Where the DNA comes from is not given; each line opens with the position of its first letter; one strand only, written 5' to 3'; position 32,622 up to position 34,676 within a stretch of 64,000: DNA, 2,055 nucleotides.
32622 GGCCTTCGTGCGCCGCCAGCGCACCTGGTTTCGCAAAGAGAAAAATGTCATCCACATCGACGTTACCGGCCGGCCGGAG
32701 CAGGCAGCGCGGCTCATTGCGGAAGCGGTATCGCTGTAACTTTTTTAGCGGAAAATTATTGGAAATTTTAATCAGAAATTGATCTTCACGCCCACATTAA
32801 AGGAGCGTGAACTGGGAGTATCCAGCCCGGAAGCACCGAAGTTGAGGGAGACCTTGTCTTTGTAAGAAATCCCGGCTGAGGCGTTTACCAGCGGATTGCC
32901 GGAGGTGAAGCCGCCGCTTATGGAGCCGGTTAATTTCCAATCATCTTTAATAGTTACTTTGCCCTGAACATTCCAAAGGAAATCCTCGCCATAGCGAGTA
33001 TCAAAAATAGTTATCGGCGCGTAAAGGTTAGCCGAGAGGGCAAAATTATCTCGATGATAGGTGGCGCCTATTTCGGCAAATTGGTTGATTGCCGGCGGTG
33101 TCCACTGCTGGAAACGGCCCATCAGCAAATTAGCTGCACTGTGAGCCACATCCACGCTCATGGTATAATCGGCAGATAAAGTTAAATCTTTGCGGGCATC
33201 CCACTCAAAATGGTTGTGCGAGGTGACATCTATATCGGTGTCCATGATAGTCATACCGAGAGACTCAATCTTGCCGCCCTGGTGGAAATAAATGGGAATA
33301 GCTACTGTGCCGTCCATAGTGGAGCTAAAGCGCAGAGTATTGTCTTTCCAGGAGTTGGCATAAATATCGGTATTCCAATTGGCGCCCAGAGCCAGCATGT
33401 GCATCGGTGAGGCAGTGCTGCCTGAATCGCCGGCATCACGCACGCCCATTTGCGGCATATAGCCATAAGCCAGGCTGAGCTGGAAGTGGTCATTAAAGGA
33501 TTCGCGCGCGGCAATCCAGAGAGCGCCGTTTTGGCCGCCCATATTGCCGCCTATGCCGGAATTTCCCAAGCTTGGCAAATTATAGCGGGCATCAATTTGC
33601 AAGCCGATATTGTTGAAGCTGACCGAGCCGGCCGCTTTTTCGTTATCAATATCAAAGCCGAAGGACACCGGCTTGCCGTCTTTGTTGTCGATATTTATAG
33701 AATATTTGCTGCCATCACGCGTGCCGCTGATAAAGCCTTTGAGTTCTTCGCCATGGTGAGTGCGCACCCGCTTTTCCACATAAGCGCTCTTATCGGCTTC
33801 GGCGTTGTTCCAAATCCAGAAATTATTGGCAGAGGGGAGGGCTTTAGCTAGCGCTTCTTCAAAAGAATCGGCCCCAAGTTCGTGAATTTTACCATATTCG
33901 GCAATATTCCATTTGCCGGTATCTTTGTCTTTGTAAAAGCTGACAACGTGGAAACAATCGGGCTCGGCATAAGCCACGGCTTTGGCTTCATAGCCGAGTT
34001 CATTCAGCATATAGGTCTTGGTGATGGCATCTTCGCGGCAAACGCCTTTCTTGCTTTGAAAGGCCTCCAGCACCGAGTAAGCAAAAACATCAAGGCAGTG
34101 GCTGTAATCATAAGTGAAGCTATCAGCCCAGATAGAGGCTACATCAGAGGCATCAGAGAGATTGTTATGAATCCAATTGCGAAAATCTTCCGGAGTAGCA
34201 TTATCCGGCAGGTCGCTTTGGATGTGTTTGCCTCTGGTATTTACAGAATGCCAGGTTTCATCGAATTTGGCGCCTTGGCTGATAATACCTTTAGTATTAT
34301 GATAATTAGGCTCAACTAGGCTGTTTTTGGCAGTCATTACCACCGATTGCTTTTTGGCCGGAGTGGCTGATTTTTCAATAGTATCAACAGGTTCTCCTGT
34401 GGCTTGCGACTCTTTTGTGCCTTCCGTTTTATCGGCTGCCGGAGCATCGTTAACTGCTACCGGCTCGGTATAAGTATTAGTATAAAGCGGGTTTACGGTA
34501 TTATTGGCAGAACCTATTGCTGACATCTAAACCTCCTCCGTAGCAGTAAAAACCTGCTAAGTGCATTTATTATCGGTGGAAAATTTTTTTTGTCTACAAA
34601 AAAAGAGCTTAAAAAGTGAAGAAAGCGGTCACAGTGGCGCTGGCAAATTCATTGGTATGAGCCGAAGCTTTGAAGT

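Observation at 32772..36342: Paralogous pair: transglutaminase-like domain fused to a beta-barrel-like C-terminus; second copy is a likely pseudo-enzyme; shared unusual N-terminal MSAIGS motif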

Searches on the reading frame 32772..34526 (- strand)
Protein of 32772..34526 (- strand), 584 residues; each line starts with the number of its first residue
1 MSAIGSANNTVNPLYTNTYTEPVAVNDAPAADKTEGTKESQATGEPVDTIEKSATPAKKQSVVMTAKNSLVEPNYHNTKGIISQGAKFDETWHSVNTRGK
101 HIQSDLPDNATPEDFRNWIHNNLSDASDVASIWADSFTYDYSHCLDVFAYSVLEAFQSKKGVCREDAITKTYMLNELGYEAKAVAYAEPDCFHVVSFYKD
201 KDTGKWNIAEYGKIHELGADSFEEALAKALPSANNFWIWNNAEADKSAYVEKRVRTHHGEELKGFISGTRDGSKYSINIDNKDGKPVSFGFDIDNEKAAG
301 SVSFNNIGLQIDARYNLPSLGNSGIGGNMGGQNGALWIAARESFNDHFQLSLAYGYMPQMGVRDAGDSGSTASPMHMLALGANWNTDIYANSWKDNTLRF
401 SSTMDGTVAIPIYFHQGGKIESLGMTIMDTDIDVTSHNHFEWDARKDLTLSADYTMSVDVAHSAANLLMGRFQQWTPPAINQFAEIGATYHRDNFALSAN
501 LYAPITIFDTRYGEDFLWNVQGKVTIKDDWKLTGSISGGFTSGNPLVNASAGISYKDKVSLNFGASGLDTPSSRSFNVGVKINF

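Call 4: search_protein_families(library=pfam, proteins=[window:32772-34526:-], max_evalue=1)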
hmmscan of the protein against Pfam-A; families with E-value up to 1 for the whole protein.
window:32772-34526:- (584 aa): 1 family
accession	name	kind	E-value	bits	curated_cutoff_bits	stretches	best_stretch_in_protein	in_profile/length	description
PF01841.26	Transglut_core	-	0.0026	18.5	23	1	115-186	7-77/108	Transglutaminase-like superfamily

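Call 5: search_protein_families(library=ncbifam, proteins=[window:32772-34526:-], max_evalue=1)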
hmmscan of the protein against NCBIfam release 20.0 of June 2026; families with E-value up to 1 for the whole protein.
window:32772-34526:- (584 aa): 0 families

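Call 7: find_homologous_proteins(query=window:32772-34526:-)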
Query window:32772-34526:- (584 aa): 3 proteins with E <= 0.001 among 8000 candidates.
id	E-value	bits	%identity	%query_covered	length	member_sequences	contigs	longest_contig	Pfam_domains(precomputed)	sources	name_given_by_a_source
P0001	0.0e+0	1346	100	100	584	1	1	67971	-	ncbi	-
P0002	1.0e-291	987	73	100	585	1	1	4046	-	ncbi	-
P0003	7.1e-198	677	56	100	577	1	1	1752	-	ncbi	-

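Call 9: find_encoding_contigs(protein=P0001, flank=10000, max_places=4)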
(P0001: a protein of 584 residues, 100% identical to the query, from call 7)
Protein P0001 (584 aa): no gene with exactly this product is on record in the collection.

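Call 12: find_related_loci(query=A1, collection=genome_contigs, flank=10000)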
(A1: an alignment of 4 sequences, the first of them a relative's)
Query A1 (584 aa) in genome_contigs; peptide patterns used: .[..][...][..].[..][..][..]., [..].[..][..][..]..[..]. (x = any residue, [..] = any of these).
50 stretches matched a pattern, but none encodes a relative of the query by tblastn (E <= 1e-3).
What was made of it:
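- On Type III / flagellar export substrates: The genome is not in the reference collection (call 12).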

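Call 22: search_protein_representatives(alignment_id=A1)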
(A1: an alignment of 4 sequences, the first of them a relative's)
Query: 4 sequences, 582 profile positions. Proteins with E-value up to 0.001 (for the whole library): 43; up to 1e-10: 11; up to 1e-30: 4. The best 43 are listed.
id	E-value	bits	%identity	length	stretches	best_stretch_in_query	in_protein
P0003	0.0e+00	1012.0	-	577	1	1-582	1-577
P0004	1.8e-245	832.8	-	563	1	1-582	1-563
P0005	1.6e-38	149.4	-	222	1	372-552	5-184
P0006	1.3e-33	133.2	-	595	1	110-551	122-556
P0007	4.3e-29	118.3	-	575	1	117-581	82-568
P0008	2.8e-20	89.2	-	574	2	72-243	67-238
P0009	2.9e-17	79.2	-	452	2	252-543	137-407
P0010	7.8e-17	77.8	-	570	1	149-546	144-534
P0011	3.8e-14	68.9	-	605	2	119-282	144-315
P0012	8.2e-13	64.5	-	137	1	145-267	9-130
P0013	1.1e-12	64.1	-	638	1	107-232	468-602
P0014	1.4e-10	57.2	-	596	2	149-268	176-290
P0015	1.6e-09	53.6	-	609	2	120-281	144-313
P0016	4.5e-09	52.2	-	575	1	149-232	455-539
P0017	1.8e-08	50.2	-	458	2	462-544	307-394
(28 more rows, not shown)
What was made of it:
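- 43 homologues were found (call 22).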

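Call 26: find_homologous_proteins(query=A2, max_evalue=0.001)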
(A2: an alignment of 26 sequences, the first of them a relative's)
Query A2 (26 sequences) (584 aa, profile of the alignment): 3 proteins with E <= 0.001 among 8000 candidates.
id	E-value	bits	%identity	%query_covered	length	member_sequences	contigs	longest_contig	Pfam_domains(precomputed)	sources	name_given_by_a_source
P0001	3.1e-187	642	100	100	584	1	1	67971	-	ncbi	-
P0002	2.7e-185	636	73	100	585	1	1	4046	-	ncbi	-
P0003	4.0e-174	599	56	100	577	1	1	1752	-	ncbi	-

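Call 28: find_encoding_contigs(protein=P0002, flank=10000, max_places=4)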
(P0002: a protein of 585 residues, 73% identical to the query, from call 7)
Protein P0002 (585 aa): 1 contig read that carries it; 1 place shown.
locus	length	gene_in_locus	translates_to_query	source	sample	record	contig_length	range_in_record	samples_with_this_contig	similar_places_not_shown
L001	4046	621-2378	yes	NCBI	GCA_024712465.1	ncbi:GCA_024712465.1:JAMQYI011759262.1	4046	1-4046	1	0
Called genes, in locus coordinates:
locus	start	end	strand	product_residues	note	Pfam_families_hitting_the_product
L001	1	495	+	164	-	?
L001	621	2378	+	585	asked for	-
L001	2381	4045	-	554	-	?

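Call 29: find_encoding_contigs(protein=P0003, flank=10000, max_places=4)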
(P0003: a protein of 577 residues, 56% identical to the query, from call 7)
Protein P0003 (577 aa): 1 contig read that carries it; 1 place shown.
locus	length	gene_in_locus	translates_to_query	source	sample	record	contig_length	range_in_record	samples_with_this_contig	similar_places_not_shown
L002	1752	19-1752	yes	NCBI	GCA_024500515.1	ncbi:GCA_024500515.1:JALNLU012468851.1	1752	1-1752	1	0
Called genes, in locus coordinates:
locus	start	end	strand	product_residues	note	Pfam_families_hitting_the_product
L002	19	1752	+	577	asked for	?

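Call 39: predict_structure(alignment_id=A1)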
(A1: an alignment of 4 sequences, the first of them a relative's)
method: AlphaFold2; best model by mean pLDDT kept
length: 584 residues; sequences in the alignment: 4
mean_pLDDT: 52.1   pTM: 0.46
mean pLDDT of the five models: 52.1, 42.7, 39.9, 38.7, 34.3
residues with pLDDT >= 90: 0; 70-90: 153; 50-70: 164; < 50: 267
segments of 3 or more residues with pLDDT < 50: 1-104, 109-179, 187-192, 210-212, 231-235, 240-249, 269-276, 324-328, 361-371, 467-478, 504-514, 541-545, 569-574
pLDDT, mean of each block of 10 residues (from residue 1): 23 22 22 21 22 21 19 21 24 33 45 42 35 31 33 36 33 39 54 59 69 65 62 51 41 53 56 48 61 66 77 70 49 71 78 72 38 67 75 78 75 62 54 74 84 70 52 41 69 77 49 51 71 69 57 76 62 50 56
secondary structure, 60 per line:
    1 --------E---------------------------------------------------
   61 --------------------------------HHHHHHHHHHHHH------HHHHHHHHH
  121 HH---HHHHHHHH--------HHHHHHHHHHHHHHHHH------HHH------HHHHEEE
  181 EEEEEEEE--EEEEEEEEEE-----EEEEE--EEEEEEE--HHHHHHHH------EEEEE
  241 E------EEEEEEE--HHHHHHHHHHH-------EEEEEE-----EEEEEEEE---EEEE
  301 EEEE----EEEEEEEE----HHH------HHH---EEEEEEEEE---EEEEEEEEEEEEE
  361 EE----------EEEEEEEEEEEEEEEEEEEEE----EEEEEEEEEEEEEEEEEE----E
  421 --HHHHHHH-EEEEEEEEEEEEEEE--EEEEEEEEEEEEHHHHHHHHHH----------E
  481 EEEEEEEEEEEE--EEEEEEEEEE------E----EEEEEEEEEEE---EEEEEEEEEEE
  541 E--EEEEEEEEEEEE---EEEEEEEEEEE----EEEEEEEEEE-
elements in order: H93-105 H112-122 H126-133 H142-158 H174-177 E178-188 E191-200 E206-210 E213-219 H222-229 E236-241 E248-254 H257-267 E275-280 E286-293 E297-304 E309-316 E336-344 E348-362 E373-393 E398-415 H423-429 E431-445 E448-459 H460-469 E480-492 E495-504 E516-526 E530-541 E544-555 E559-569 E574-583
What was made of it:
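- The first model, built from 4 sequences, was poor (pLDDT 52, call 39).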

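Call 42: search_protein_families(library=pfam, alignment_id=A2, max_evalue=0.01)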
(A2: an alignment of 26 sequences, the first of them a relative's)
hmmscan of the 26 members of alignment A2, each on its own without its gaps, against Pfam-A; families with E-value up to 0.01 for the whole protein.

A. member 1, P0001 (584 aa): 1 family
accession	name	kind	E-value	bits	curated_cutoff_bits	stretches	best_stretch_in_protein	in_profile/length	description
PF01841.26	Transglut_core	-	0.0026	18.5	23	1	115-186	7-77/108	Transglutaminase-like superfamily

B. families by the number of members that match (of 26 scanned): 10 families
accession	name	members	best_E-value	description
PF01841.26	Transglut_core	9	7.5e-08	Transglutaminase-like superfamily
PF04473.18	DUF553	5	3.6e-06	Transglutaminase-like domain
PF13405.12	EF-hand_6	3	0.00067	EF-hand domain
PF13202.12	EF-hand_5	2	9.9e-05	EF hand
PF00036.39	EF-hand_1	2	0.00021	EF hand domain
PF01816.23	LRV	1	3e-09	Leucine rich repeat variant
PF25591.1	LRV_2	1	1.5e-06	Leucine Rich Repeat Variant domain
PF13499.12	EF-hand_7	1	0.00086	EF-hand domain pair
PF00593.30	TonB_dep_Rec_b-barrel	1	0.0014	TonB dependent receptor-like, beta-barrel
PF02985.28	HEAT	1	0.009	HEAT repeat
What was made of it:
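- On Transglutaminase-like superfamily (Pfam PF01841, papain-like clan): At family level, 9 of 26 members match at E <= 0.01, best 7.5e-8 (call 42).
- Transglut_core or DUF553 hits occur in 9 and 5 of 26 family members (call 42).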

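Call 43: search_solved_structures(query=A2, max_evalue=1, show_alignments=2)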
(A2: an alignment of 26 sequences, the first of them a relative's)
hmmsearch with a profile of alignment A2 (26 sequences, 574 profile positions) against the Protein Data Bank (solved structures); distinct sequences matched with E-value up to 1: 2.
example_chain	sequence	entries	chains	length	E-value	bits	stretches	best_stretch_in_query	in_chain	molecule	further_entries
3isr_A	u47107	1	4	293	0.018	17.4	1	157-194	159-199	Transglutaminase-like enzymes, putative cysteine protease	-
9fqr_Qy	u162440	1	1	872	0.78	11.9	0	163-207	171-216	Dynein regulatory complex subunit 7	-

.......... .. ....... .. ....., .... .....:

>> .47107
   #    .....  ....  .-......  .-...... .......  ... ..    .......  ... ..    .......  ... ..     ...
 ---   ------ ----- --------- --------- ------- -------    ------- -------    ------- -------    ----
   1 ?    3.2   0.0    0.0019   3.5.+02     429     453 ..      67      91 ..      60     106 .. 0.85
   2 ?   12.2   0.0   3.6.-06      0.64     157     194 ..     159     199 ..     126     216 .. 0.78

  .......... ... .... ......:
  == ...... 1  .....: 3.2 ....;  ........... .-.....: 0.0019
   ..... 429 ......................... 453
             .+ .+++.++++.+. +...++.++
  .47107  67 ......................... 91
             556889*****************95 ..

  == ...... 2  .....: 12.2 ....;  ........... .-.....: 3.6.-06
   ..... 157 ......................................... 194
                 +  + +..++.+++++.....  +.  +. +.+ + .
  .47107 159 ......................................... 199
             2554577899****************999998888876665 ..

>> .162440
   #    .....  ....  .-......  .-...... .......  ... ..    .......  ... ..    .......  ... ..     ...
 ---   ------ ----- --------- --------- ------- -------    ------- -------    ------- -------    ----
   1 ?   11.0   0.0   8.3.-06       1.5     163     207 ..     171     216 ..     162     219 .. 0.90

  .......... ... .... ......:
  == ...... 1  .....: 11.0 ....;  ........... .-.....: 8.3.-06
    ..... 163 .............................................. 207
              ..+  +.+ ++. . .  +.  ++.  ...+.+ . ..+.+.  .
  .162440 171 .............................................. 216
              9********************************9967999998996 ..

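Call 47: find_related_loci(query=A3, collection=genome_contigs, flank=10000)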
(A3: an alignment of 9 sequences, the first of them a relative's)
Query A3 (595 aa) in genome_contigs; peptide patterns used: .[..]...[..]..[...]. (x = any residue, [..] = any of these).
23 stretches matched a pattern; 3 encode a relative of the query (tblastn E <= 1e-3); 3 distinct loci.
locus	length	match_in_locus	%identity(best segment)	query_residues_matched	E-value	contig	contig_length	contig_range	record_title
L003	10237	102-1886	100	1-595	0e+0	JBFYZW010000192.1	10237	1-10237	MAG: Deltaproteobacteria bacterium isolate PPR_0449 k121_4699505, whole genome shotgun sequence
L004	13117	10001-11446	24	5-469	1e-22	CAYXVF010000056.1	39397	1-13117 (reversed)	MAG TPA_asm: uncultured Bdellovibrionales bacterium isolate SRP141376_co3_27 genome assembly, contig: NODE_2545_length_3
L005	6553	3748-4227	30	125-278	2e-16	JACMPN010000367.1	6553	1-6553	MAG: Candidatus Sericytochromatia bacterium isolate LF-bin-346 FL-bin-346-contig-k141_1633913, whole genome shotgun sequ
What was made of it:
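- Relatives occur in Bdellovibrionales-, Deltaproteobacteria- and Sericytochromatia-labelled MAGs (call 47).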

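Call 51: predict_structure(alignment_id=A2)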
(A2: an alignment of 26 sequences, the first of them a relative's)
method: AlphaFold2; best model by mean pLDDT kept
length: 584 residues; sequences in the alignment: 26
mean_pLDDT: 78.1   pTM: 0.77
mean pLDDT of the five models: 78.1, 75.5, 75.5, 75.2, 75.3
residues with pLDDT >= 90: 243; 70-90: 204; 50-70: 48; < 50: 89
segments of 3 or more residues with pLDDT < 50: 1-80, 85-90
pLDDT, mean of each block of 10 residues (from residue 1): 23 24 30 32 34 32 27 46 49 52 74 94 92 81 78 90 92 97 90 91 93 86 85 89 89 89 91 68 77 89 92 93 81 94 92 94 64 92 94 94 96 88 84 95 96 95 88 84 95 93 91 86 90 88 75 85 69 65 69
secondary structure, 60 per line:
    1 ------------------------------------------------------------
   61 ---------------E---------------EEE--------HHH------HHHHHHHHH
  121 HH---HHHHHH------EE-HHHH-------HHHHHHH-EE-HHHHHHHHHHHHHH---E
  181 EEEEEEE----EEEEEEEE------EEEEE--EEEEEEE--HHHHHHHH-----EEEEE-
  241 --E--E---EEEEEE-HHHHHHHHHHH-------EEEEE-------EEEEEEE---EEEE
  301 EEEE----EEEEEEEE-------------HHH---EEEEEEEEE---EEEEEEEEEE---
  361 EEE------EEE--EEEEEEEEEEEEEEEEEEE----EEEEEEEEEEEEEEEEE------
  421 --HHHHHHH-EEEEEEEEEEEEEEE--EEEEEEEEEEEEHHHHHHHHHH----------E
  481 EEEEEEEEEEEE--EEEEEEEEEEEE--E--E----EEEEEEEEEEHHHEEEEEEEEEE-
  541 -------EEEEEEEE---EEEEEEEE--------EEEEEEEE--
elements in order: E92-94 H112-122 H126-131 H141-144 H152-158 H163-176 E180-187 E192-199 E206-210 E213-219 H222-229 E235-239 E250-255 H257-267 E275-279 E287-293 E297-304 E309-316 E336-344 E348-357 E361-363 E370-372 E375-393 E398-414 H423-429 E431-445 E448-459 H460-469 E480-492 E495-506 E517-526 E530-539 E548-555 E559-566 E575-582
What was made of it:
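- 32775..33704 (-): Copy A beta-barrel (about residues 275-584). About 16 long antiparallel strands, ending in a C-terminal beta-signal-like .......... Call 51 (strand list, pLDDT mostly 84-96).
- On Transglutaminase-like superfamily (Pfam PF01841, papain-like clan): The model is a prediction, pLDDT 78-97 in this domain (call 51).
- On Type V autotransporters: There is no signal peptide, no autotransporter Pfam hit (call 4), and about 16 strands (call 51).
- AF2 model of copy A, pLDDT 78, pTM 0.77 (call 51). AF2 gives the segment no structure (pLDDT 23, call 51).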

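Call 64: find_related_loci(query=A1, collection=metagenome_contigs, flank=10000)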
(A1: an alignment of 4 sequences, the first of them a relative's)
Query A1 (584 aa) in metagenome_contigs; peptide patterns used: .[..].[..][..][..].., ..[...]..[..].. (x = any residue, [..] = any of these).
451 stretches matched a pattern, but none encodes a relative of the query by tblastn (E <= 1e-3).
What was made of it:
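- Tried and rejected: Genome and metagenome scans with the close alignment found nothing (calls 12, 64).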
